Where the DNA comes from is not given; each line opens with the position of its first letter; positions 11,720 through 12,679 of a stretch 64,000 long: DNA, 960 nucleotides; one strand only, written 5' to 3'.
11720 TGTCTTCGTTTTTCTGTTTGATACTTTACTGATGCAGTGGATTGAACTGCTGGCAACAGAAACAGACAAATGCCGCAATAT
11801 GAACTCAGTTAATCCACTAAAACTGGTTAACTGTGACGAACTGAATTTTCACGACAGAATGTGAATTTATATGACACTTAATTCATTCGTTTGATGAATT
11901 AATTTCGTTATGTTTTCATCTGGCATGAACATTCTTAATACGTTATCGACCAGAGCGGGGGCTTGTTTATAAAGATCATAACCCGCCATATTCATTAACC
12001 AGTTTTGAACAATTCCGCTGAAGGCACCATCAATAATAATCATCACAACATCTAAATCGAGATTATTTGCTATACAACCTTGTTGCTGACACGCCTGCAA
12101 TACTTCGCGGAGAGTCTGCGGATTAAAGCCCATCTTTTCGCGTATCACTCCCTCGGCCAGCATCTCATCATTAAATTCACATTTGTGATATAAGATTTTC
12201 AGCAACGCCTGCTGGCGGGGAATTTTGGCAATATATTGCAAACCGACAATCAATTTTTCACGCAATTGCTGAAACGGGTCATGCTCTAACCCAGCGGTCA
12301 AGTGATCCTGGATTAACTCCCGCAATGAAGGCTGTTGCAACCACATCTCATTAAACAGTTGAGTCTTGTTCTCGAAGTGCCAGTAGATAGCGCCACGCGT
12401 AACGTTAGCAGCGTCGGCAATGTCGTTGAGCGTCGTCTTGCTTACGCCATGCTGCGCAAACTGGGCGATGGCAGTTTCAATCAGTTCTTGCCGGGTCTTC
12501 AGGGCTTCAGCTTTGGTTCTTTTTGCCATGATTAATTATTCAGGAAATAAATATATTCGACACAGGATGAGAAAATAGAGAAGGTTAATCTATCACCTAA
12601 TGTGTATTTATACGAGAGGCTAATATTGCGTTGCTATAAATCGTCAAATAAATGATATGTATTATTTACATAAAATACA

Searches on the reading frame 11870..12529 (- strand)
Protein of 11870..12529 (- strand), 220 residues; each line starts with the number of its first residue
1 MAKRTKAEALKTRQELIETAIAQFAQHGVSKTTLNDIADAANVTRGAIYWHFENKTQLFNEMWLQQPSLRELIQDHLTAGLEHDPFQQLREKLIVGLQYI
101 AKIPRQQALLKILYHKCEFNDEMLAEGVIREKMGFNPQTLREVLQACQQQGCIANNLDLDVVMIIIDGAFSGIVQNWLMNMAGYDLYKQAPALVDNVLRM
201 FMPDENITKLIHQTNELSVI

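Call 21: find_related_loci(query=window:11870-12529:-, collection=genome_contigs, flank=3000)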
Query window:11870-12529:- (220 aa) in genome_contigs; peptide patterns used: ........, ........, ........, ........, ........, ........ (x = any residue, [..] = any of these).
233 stretches matched a pattern; 211 encode a relative of the query (tblastn E <= 1e-3); the best 80 are kept; 80 distinct loci.
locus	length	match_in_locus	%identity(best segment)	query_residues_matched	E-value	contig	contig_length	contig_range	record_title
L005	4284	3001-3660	95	1-220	2e-144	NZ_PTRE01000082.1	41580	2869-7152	Escherichia sp. MOD1-EC7003 MOD1-EC7003_82_length_41582_cov_126, whole genome shotgun sequence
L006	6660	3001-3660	93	1-220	3e-140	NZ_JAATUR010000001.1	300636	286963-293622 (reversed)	Escherichia coli strain SCPM-O-B-8794 1length=300636, whole genome shotgun sequence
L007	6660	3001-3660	92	1-220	2e-139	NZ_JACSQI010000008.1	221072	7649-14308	Escherichia whittamii strain Sa2BVA5 NODE_8_length_221072_cov_8.905763, whole genome shotgun sequence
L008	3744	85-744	90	1-220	4e-138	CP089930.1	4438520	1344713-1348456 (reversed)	Escherichia coli strain E69 chromosome, complete genome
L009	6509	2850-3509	90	1-220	1e-135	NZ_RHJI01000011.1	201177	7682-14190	Escherichia sp. E1V33 1V33_11_consensus, whole genome shotgun sequence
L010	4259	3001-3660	82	1-220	4e-124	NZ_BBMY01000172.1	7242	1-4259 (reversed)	Escherichia albertii NBRC 107761 = DSM 17582 strain NBRC 107761, whole genome shotgun sequence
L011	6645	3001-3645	71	1-215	1e-102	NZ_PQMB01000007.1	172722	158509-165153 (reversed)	Citrobacter amalonaticus strain S646 scaffold7.1, whole genome shotgun sequence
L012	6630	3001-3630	72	1-210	2e-99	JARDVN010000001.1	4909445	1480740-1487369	Citrobacter amalonaticus strain AUH_CA_2023_1 contig_2, whole genome shotgun sequence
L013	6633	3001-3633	70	1-211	4e-99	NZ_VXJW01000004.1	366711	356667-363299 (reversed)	Salmonella enterica subsp. arizonae strain CCUG 6322T contig_0000004, whole genome shotgun sequence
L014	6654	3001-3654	66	1-218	2e-98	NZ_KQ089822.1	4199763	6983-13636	Citrobacter sp. MGH106 aetzL-supercont1.1, whole genome shotgun sequence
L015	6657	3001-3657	68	1-216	3e-98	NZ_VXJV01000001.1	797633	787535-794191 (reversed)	Salmonella enterica subsp. diarizonae strain CCUG 30040T contig_0000001, whole genome shotgun sequence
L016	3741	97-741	67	1-215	3e-96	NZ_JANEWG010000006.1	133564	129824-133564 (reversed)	Citrobacter sp. Awk 4 510132-22-6, whole genome shotgun sequence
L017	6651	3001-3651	65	1-217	5e-95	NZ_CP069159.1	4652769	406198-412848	Citrobacter sp. R56 chromosome, complete genome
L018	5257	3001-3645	65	1-215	1e-94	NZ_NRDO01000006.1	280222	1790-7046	Citrobacter sp. NCU1 contig_6, whole genome shotgun sequence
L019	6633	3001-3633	65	1-211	4e-89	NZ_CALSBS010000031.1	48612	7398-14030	Pseudocitrobacter vendiensis strain CPO20170097T, whole genome shotgun sequence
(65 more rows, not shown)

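Call 33: search_protein_families(library=pfam, proteins=[window:11870-12529:-], max_evalue=0.01)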
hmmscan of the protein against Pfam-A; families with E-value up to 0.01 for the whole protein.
window:11870-12529:- (220 aa): 3 families
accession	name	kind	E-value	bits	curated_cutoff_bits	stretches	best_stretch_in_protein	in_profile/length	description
PF08361.16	TetR_C_2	-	1e-51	174.5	22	1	84-202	1-120/121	MAATS-type transcriptional repressor, C-terminal region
PF00440.29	TetR_N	-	4.3e-18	65.3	24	1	16-62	1-47/47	Bacterial regulatory proteins, tetR family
PF08359.16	TetR_C_4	-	4.7e-06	27.2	21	1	139-193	72-126/133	YsiA-like protein, C-terminal region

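Call 57: search_protein_families(library=pfam, proteins=[L015:3669-5771:-], max_evalue=0.001)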
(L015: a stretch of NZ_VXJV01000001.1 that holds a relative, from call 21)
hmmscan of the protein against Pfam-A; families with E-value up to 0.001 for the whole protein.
L015:3669-5771:- (701 aa): 3 families
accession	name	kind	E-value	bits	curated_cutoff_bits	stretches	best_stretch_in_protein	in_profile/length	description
PF00563.25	EAL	-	2.9e-71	240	31.3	1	440-674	3-236/236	EAL domain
PF03707.21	MHYT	-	3.4e-45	152.3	21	3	54-110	1-57/59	Bacterial signalling protein N terminal repeat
PF00990.26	GGDEF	-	5e-44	150.3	23.8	1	263-418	1-160/161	Diguanylate cyclase, GGDEF domain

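Call 74: find_homologous_proteins(query=L015:3669-5765:-, max_evalue=1e-100)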
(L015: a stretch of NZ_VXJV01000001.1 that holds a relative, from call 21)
Query L015:3669-5765:- (699 aa): 6427 proteins with E <= 1e-100 among 8000 candidates; the best 120 are listed.
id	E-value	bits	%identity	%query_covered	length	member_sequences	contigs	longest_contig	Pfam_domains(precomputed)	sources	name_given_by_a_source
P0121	0.0e+0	1494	98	100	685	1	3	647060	PF03707.22,PF00563.26,PF00990.27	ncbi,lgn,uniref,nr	ncbi:putative bifunctional diguanylate cyclase/phosphodiesterase [Salmonella enterica]|uniref:Anti-F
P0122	0.0e+0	1477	96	100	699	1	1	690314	PF03707.22,PF00563.26,PF00990.27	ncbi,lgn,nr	ncbi:EAL domain-containing protein [Salmonella enterica]|nr:EAL domain-containing protein [Salmonell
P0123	0.0e+0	1476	96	100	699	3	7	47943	PF03707.22,PF00563.26,PF00990.27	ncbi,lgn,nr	ncbi:EAL domain-containing protein [Salmonella enterica]|nr:EAL domain-containing protein [Salmonell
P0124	0.0e+0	1475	96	100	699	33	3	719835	PF03707.22,PF00563.26,PF00990.27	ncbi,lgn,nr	ncbi:EAL domain-containing protein [Salmonella enterica subsp. enterica serovar Ruiru]|nr:EAL domain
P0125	0.0e+0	1475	95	100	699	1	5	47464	PF03707.22,PF00563.26,PF00990.27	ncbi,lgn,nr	ncbi:TPA_asm: EAL domain-containing protein [Salmonella enterica subsp. enterica serovar Oranienburg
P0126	0.0e+0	1475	95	100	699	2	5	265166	PF03707.22,PF00563.26,PF00990.27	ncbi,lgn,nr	ncbi:EAL domain-containing protein [Salmonella enterica]|nr:bifunctional diguanylate cyclase/phospho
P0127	0.0e+0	1475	95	100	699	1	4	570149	PF03707.22,PF00563.26,PF00990.27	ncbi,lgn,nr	ncbi:EAL domain-containing protein [Salmonella enterica]|nr:EAL domain-containing protein [Salmonell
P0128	0.0e+0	1473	95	100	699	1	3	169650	PF03707.22,PF00563.26,PF00990.27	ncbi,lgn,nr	ncbi:TPA: EAL domain-containing protein [Salmonella enterica]|nr:EAL domain-containing protein [Salm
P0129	0.0e+0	1473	95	100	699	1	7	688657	PF03707.22,PF00563.26,PF00990.27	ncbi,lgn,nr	ncbi:EAL domain-containing protein [Salmonella enterica]|nr:EAL domain-containing protein [Salmonell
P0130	0.0e+0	1473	95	100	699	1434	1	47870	PF03707.22,PF00563.26,PF00990.27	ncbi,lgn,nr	ncbi:EAL domain-containing protein [Salmonella enterica subsp. enterica serovar Chandans]|nr:EAL dom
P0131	0.0e+0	1473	95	100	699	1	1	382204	PF03707.22,PF00563.26,PF00990.27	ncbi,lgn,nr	ncbi:EAL domain-containing protein [Salmonella enterica]|nr:EAL domain-containing protein [Salmonell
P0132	0.0e+0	1473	95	100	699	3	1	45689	PF03707.22,PF00563.26,PF00990.27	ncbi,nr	ncbi:EAL domain-containing protein [Salmonella enterica subsp. enterica]|nr:EAL domain-containing pr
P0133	0.0e+0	1472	95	100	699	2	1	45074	PF03707.22,PF00563.26,PF00990.27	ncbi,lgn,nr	ncbi:EAL domain-containing protein [Salmonella enterica]|nr:EAL domain-containing protein [Salmonell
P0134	0.0e+0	1472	95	100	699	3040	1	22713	PF03707.22,PF00563.26,PF00990.27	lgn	-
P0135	0.0e+0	1471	95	100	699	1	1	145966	PF03707.22,PF00563.26,PF00990.27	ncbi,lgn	ncbi:EAL domain-containing protein [Salmonella enterica]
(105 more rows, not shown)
